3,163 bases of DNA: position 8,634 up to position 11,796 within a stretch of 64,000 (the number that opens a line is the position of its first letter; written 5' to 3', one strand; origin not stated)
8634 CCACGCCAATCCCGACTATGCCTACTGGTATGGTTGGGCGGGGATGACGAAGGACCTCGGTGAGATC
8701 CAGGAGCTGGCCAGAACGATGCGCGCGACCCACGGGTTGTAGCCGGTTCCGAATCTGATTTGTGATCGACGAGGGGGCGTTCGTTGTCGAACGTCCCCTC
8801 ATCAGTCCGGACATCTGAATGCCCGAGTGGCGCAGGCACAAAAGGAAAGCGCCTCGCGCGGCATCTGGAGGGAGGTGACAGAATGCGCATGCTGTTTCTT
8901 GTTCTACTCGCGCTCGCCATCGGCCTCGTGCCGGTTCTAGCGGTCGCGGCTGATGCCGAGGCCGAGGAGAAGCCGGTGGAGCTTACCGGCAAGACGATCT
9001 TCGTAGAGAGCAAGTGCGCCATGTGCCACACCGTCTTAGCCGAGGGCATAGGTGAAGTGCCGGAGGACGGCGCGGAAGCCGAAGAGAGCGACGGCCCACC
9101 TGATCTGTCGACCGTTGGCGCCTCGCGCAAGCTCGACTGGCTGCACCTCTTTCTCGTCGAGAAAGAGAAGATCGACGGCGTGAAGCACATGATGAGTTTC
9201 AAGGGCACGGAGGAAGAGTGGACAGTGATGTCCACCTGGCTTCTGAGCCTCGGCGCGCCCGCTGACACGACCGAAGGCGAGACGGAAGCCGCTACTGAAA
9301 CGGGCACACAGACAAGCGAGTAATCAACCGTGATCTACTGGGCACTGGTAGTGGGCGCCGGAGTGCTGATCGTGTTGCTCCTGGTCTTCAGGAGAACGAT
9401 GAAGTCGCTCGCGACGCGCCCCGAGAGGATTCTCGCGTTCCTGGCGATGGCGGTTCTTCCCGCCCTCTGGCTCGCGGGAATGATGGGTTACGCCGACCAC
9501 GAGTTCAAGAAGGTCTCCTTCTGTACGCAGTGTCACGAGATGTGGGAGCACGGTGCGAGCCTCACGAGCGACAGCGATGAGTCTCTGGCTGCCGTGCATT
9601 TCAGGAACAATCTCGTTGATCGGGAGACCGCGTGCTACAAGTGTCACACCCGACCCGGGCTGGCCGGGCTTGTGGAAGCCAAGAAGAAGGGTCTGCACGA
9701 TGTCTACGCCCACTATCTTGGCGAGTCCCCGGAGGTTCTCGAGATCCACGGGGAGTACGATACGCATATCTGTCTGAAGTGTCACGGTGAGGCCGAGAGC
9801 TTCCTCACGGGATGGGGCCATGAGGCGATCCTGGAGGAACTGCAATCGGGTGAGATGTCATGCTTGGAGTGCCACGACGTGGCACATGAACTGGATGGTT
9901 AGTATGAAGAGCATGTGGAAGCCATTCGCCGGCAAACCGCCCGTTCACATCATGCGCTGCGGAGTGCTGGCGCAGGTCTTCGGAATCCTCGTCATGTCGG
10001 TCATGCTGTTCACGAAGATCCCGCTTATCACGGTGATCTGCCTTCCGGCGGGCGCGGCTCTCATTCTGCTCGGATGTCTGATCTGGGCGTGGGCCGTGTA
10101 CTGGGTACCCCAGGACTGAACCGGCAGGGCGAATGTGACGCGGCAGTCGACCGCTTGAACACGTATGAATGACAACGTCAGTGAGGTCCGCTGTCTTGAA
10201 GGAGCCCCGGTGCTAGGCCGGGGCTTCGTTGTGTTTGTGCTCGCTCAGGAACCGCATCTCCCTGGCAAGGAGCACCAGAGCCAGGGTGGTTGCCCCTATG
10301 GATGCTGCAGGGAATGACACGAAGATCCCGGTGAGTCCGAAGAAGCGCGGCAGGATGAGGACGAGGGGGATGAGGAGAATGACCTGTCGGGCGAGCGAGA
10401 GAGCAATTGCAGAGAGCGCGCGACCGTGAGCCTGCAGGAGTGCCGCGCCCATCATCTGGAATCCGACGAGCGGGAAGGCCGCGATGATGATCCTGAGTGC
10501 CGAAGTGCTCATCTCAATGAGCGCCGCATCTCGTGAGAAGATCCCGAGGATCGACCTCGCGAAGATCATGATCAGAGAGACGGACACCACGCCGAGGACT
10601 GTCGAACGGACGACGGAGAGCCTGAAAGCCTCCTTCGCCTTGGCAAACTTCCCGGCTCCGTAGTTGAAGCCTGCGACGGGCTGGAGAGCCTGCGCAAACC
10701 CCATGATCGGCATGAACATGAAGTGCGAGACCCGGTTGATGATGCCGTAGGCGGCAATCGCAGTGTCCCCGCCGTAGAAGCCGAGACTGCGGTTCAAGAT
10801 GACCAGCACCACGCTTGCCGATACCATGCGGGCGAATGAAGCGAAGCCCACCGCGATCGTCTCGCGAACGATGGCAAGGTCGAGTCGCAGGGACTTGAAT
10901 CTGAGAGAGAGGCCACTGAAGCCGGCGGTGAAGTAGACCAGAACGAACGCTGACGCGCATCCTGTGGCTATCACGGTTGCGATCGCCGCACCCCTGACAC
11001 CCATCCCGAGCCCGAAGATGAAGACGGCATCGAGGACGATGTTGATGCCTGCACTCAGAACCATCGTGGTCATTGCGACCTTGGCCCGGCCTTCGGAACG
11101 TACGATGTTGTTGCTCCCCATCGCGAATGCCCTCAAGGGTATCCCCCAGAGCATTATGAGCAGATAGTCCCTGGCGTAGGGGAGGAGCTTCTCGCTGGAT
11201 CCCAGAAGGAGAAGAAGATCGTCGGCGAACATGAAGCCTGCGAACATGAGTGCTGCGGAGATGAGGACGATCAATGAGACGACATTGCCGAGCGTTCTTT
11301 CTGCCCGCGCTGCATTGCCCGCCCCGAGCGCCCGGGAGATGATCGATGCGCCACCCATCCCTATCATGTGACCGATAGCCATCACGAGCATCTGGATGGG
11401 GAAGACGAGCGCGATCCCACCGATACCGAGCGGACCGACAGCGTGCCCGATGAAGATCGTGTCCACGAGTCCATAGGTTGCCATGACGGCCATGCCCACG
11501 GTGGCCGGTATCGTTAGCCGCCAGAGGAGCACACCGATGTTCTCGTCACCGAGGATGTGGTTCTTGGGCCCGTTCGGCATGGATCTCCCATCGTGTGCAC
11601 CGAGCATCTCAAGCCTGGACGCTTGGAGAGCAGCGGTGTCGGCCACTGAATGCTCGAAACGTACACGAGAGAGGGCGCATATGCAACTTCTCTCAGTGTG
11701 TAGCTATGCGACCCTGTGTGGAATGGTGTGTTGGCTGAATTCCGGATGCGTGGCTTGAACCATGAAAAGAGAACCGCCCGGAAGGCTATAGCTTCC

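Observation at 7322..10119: Octaheme Hao-like / monoheme / NapC-NirT / small membrane protein module directly behind the Nqr-like operon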

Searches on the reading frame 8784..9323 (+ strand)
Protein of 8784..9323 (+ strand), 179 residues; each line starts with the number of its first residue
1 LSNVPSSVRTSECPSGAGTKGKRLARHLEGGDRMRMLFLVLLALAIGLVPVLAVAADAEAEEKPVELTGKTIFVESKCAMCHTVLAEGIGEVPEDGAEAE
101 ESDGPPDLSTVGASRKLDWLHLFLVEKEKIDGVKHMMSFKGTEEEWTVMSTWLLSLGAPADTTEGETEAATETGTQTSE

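Call 3: search_protein_families(library=pfam, proteins=[window:8784-9323:+], max_evalue=0.01)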
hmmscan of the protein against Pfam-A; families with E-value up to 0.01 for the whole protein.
window:8784-9323:+ (179 aa): 2 families
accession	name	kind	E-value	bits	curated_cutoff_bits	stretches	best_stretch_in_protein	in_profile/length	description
PF00034.26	Cytochrom_C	-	1.5e-07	33.1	21.3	1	69-139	4-61/90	Cytochrome c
PF02433.20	FixO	-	0.00068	19.6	29.6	1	36-83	15-67/219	Cytochrome C oxidase, mono-heme subunit/FixO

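Call 4: search_protein_families(library=ncbifam, proteins=[window:8784-9323:+], max_evalue=0.01)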
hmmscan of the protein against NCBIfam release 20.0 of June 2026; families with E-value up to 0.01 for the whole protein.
window:8784-9323:+ (179 aa): 1 family
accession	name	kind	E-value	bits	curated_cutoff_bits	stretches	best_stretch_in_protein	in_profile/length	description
NF011055.0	PRK14487.1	subfamily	0.0033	17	218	0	40-84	25-74/212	cbb3-type cytochrome c oxidase subunit II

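Call 70: search_solved_structures(query=window:8883-9323:+, max_evalue=1)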
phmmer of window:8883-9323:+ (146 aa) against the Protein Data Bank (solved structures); distinct sequences matched with E-value up to 1: 9.
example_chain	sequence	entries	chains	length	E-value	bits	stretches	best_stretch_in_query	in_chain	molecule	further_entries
9l08_A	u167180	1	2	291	4.4e-05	26.7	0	22-58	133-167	Covalently Connected Cytochrome c555 trimer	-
3o0r_C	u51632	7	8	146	0.022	17.9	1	7-70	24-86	Nitric oxide reductase subunit C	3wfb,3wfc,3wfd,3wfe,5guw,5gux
4xyd_B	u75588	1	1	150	0.07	16.3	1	18-121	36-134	NorC-like protein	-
4pw9_B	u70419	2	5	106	0.26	14.5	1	35-62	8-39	Putative cytochrome C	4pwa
1cor_A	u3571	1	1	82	0.27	14.4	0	36-76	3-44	CYTOCHROME C551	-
6xkw_o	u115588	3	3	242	0.56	13.4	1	30-54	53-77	Cytochrome c oxidase, Cbb3-type, subunit II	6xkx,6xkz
6kq1_A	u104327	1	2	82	0.68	13.1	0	36-75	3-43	Cytochrome C biogenesis protein CcsA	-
1cch_A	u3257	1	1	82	0.73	13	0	36-123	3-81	CYTOCHROME C551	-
2i8f_A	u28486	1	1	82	0.84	12.8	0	36-122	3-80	Cytochrome c-551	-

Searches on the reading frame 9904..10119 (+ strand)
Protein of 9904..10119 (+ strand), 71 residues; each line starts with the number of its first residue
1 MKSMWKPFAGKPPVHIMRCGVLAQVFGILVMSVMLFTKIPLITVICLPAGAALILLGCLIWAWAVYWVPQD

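Call 3: search_protein_families(library=pfam, proteins=[window:9904-10119:+], max_evalue=0.01)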
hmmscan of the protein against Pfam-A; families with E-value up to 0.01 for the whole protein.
window:9904-10119:+ (71 aa): 0 families

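Call 4: search_protein_families(library=ncbifam, proteins=[window:9904-10119:+], max_evalue=0.01)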
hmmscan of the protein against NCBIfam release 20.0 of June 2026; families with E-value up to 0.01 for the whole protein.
window:9904-10119:+ (71 aa): 0 families

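Call 21: find_homologous_proteins(query=window:9904-10119:+, max_evalue=0.01)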
Query window:9904-10119:+ (71 aa): 3 proteins with E <= 0.01 among 3 candidates.
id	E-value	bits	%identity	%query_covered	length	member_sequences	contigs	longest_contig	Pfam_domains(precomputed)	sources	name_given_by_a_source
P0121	2.7e-38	147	97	100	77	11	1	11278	-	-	-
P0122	4.6e-34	134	93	94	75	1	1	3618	-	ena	-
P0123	6.5e-16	76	81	68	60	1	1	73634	-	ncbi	-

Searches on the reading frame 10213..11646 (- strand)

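Call 3: search_protein_families(library=pfam, proteins=[window:10213-11646:-], max_evalue=0.01)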
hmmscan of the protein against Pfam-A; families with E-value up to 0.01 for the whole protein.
window:10213-11646:- (477 aa): 1 family
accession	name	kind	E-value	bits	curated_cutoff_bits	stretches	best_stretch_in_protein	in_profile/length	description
PF01554.23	MatE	-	1.8e-54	184.2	24.9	2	47-207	1-160/161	MatE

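Call 4: search_protein_families(library=ncbifam, proteins=[window:10213-11646:-], max_evalue=0.01)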
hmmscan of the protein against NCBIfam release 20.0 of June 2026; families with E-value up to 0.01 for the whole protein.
window:10213-11646:- (477 aa): 12 families
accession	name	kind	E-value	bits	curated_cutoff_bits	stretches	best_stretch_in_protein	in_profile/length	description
NF007130.1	PRK09575.1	equivalog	3.5e-73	247.3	445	1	37-465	4-432/435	MATE family efflux transporter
TIGR00797.1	matE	subfamily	3.9e-63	213.7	147.4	1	47-438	1-390/396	MATE family efflux transporter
NF000131.1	MATE_multi_MepA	equivalog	1.4e-41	143.2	850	1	43-456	20-431/451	multidrug efflux MATE transporter MepA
NF000217.1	MATE_multi_FepA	equivalog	2.4e-41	142.2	900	1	31-450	7-425/443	multidrug efflux MATE transporter FepA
NF041801.1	MATE_SolL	equivalog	4.7e-39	134.4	780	1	37-462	18-448/458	solanimycin export family MATE transporter SolL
NF052396.1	MATE_WgkD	equivalog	5.4e-18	65.2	510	1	74-430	34-392/428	tryglysin-associated MATE efflux transporter WgkD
NF007690.0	PRK10367.1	equivalog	8.2e-14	51.3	409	1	41-396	11-365/441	MATE family efflux transporter DinF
NF007562.1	PRK10189.1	equivalog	4e-09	35.8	465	1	38-270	22-266/470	EmmdR/YeeO family multidrug/toxin efflux MATE transporter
NF045578.1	export_MbnM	equivalog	1e-07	31.3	285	1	81-243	41-200/410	methanobactin export MATE transporter MbnM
NF041358.1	GntT_guanitoxin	equivalog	7.7e-06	25.2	525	1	41-412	15-388/438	guanitoxin biosynthesis MATE family efflux transporter GntT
NF045539.1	MATE_efflux1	equivalog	0.00027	20.2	350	1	116-272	75-232/411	MATE family Na+-driven efflux transporter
NF001214.0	PRK00187.1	equivalog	0.00028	20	449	1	60-445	31-426/464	NorM family multidrug efflux MATE transporter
